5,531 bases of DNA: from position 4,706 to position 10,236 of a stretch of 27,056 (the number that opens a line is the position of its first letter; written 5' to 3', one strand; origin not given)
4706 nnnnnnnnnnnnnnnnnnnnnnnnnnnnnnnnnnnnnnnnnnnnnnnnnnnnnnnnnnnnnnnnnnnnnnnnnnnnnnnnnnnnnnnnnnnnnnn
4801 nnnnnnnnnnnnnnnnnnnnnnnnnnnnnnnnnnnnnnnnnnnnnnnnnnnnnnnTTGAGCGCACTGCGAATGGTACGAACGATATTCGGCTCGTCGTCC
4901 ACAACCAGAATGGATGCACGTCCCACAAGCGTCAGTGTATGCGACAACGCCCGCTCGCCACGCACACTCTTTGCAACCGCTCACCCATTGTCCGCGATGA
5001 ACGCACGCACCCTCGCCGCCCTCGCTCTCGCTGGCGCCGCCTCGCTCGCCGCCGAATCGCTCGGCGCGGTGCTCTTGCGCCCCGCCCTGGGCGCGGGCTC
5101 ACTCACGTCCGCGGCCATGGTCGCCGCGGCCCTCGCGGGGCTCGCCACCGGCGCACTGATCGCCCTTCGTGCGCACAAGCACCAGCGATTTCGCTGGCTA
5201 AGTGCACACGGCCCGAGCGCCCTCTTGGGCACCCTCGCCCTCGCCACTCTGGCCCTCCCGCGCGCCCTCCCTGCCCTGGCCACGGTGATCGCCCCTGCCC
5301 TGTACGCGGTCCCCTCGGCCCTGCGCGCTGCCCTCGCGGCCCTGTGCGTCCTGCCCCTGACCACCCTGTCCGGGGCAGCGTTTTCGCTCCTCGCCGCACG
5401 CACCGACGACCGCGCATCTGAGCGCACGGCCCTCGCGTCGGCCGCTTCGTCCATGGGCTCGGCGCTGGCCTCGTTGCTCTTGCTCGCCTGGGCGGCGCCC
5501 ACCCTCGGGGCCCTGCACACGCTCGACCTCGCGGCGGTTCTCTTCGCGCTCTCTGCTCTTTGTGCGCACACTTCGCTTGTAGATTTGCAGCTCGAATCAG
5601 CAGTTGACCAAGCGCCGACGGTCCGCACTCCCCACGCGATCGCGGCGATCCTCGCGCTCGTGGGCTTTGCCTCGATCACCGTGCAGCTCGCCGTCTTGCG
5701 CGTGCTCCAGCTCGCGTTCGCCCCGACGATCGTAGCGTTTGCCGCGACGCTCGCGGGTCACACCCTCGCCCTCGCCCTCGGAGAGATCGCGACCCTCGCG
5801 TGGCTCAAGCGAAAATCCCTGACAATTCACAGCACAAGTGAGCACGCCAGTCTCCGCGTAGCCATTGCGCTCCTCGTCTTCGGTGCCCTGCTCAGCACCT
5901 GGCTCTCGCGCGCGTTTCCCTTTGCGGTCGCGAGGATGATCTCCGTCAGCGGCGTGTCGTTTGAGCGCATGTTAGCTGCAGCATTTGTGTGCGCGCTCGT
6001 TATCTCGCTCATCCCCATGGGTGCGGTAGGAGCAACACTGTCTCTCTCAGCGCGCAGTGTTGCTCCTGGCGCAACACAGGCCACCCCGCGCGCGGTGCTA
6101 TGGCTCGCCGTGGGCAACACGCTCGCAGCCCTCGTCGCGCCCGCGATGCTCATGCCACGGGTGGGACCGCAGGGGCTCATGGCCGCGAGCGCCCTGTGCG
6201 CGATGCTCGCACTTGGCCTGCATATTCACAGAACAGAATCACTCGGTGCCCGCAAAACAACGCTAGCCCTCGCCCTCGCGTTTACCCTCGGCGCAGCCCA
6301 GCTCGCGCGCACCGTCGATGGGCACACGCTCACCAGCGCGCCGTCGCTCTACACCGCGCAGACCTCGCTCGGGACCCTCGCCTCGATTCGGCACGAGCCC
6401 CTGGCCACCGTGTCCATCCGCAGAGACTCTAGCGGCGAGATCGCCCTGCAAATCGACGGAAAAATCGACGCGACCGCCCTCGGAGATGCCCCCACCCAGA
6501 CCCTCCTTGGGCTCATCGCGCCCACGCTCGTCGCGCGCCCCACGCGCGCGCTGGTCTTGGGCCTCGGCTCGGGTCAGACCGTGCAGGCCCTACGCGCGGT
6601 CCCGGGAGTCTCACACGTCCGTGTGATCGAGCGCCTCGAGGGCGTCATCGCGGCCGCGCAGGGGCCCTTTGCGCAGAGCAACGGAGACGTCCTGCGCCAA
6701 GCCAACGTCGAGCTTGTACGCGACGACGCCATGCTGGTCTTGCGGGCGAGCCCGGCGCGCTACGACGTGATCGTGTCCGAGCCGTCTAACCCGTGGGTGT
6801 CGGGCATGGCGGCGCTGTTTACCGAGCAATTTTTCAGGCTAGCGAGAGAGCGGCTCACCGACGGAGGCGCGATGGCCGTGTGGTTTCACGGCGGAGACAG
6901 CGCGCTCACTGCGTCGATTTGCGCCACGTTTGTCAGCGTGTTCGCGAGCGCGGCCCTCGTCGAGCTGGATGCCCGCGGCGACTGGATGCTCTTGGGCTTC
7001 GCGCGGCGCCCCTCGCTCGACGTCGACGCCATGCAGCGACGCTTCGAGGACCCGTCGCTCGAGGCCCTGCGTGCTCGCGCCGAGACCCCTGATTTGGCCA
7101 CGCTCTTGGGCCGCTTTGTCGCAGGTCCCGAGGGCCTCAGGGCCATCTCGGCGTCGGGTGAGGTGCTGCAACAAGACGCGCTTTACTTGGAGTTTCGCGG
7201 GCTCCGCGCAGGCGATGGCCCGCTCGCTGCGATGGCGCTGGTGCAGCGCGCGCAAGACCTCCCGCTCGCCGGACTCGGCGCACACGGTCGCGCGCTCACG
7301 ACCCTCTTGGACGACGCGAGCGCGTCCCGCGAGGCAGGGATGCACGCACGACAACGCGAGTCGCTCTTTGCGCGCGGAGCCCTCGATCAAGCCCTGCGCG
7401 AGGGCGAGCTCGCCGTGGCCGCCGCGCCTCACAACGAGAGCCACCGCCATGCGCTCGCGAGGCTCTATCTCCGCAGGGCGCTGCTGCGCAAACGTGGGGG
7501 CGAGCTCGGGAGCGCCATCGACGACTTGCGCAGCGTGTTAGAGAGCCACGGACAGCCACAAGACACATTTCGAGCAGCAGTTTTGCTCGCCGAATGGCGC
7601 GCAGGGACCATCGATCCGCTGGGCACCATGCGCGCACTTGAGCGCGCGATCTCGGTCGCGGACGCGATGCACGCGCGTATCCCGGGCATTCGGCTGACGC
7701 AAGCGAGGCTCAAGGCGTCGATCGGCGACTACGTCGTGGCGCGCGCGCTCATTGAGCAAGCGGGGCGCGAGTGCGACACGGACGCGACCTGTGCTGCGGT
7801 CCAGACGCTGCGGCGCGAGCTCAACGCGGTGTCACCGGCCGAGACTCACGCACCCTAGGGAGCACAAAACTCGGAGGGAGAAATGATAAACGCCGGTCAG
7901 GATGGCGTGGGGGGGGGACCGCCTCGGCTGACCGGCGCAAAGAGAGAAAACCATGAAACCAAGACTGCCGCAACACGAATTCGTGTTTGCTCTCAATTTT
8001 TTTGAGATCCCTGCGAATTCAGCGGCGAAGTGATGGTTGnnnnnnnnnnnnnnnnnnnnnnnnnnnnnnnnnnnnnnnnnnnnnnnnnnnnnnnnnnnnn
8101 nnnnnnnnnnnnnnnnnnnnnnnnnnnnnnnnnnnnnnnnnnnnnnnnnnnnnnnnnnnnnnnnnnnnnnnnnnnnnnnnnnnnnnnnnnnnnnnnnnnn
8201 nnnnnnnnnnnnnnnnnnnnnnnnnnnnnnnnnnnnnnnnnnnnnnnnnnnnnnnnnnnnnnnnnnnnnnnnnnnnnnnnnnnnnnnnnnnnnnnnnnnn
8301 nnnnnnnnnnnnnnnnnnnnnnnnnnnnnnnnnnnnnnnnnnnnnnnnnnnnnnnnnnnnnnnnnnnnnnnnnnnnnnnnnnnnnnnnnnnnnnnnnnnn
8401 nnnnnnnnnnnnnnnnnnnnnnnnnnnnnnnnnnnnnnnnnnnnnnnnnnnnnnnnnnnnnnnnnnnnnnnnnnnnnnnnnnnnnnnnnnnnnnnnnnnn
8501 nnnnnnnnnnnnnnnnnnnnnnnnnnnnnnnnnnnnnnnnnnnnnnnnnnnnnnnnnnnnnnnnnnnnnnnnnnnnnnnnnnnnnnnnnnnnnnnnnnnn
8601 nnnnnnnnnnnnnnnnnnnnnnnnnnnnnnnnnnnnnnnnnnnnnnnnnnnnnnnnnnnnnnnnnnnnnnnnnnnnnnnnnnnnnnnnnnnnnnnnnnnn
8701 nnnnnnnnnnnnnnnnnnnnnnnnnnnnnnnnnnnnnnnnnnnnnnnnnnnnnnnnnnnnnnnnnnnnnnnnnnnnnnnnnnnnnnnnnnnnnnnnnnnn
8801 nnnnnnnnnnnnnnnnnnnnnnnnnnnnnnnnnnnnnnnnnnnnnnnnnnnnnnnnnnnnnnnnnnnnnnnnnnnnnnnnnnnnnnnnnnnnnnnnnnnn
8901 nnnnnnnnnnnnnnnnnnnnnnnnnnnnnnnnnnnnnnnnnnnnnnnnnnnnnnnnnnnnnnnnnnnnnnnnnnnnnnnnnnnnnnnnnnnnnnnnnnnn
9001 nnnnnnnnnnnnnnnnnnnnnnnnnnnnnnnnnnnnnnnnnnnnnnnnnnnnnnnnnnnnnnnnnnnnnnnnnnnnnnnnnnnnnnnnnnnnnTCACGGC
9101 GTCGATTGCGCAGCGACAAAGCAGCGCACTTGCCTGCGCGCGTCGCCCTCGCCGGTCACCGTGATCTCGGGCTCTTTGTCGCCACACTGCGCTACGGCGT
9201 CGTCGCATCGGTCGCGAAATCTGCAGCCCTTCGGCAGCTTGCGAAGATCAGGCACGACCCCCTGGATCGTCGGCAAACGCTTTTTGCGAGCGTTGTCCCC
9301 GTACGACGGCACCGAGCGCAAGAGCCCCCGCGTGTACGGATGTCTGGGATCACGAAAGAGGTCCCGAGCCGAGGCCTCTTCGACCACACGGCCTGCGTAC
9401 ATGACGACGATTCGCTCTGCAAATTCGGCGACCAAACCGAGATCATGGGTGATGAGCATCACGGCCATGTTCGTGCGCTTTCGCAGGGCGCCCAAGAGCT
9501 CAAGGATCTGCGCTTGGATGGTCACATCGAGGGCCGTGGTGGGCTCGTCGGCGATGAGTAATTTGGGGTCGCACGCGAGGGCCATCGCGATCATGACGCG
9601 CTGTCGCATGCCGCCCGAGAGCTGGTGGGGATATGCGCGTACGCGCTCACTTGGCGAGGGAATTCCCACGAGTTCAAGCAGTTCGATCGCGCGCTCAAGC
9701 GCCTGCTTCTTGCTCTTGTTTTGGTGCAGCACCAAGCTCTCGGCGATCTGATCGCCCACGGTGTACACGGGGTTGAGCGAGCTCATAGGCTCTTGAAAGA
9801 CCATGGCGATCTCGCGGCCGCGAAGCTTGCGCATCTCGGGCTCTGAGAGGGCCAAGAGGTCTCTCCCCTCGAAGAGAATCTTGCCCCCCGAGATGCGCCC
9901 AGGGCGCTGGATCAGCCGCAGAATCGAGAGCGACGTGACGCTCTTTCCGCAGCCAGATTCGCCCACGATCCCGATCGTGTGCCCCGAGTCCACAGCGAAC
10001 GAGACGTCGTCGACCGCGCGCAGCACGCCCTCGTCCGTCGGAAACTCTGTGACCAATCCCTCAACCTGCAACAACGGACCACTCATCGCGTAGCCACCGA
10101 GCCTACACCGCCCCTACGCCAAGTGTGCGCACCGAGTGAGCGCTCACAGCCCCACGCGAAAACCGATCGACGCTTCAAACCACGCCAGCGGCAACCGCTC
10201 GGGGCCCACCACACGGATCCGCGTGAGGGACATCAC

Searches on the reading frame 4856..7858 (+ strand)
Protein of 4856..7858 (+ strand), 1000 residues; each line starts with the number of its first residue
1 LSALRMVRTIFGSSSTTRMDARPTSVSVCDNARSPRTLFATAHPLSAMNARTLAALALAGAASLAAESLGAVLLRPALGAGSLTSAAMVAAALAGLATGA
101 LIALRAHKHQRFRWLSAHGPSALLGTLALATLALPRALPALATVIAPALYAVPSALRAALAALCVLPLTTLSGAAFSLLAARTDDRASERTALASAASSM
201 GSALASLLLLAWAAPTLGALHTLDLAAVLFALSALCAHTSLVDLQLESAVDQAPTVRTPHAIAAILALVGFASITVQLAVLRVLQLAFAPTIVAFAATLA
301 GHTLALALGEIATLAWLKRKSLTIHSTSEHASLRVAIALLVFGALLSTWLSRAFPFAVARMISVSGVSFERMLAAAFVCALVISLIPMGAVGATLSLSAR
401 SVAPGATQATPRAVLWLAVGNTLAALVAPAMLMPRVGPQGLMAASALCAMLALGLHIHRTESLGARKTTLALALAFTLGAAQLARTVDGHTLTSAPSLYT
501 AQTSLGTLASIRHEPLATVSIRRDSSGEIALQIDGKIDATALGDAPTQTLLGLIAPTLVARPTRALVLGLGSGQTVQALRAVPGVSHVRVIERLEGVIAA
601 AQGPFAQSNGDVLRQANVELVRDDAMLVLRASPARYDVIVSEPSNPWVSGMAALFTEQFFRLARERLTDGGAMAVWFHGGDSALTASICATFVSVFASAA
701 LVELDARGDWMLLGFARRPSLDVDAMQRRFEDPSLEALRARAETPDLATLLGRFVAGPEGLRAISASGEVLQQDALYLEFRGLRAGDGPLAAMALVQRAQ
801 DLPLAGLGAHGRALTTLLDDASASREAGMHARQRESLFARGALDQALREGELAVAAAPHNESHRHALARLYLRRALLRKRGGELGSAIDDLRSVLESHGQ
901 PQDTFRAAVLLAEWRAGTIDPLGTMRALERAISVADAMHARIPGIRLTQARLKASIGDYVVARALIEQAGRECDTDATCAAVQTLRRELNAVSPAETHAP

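Call 10: search_protein_families(library=pfam, proteins=[window:4856-7858:+], max_evalue=0.001)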
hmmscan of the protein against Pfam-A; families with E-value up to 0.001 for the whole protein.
window:4856-7858:+ (1000 aa): 1 family
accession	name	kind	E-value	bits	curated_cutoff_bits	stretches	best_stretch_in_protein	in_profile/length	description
PF01564.23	Spermine_synth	-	5.2e-07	29.8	22.9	1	560-673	17-128/186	Spermine/spermidine synthase domain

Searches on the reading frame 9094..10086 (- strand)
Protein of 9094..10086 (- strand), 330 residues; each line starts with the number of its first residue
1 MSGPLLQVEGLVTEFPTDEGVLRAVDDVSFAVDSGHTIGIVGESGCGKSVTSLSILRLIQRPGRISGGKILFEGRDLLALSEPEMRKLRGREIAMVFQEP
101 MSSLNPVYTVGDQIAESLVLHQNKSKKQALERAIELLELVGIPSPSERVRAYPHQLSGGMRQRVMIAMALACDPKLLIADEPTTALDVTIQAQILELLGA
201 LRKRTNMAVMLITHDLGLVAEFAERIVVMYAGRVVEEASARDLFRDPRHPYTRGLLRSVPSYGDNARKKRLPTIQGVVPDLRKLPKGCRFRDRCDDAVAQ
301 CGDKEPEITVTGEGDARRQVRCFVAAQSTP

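Call 10: search_protein_families(library=pfam, proteins=[window:9094-10086:-], max_evalue=0.001)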
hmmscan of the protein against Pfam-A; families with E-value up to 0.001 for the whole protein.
window:9094-10086:- (330 aa): 4 families
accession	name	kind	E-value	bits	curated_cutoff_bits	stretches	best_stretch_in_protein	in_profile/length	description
PF00005.33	ABC_tran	-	2.7e-31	109.4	25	1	26-184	2-137/137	ABC transporter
PF08352.17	oligo_HPY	-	8.4e-22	77.8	27.1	1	235-301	1-65/65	Oligopeptide/dipeptide transporter, C-terminal region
PF13304.12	AAA_21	-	1.6e-06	28.9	27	1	130-219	186-303/304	AAA domain, putative AbiEii toxin, Type IV TA system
PF02463.25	SMC_N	-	0.00038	20.4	40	0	39-229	28-211/220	RecF/RecN/SMC N terminal domain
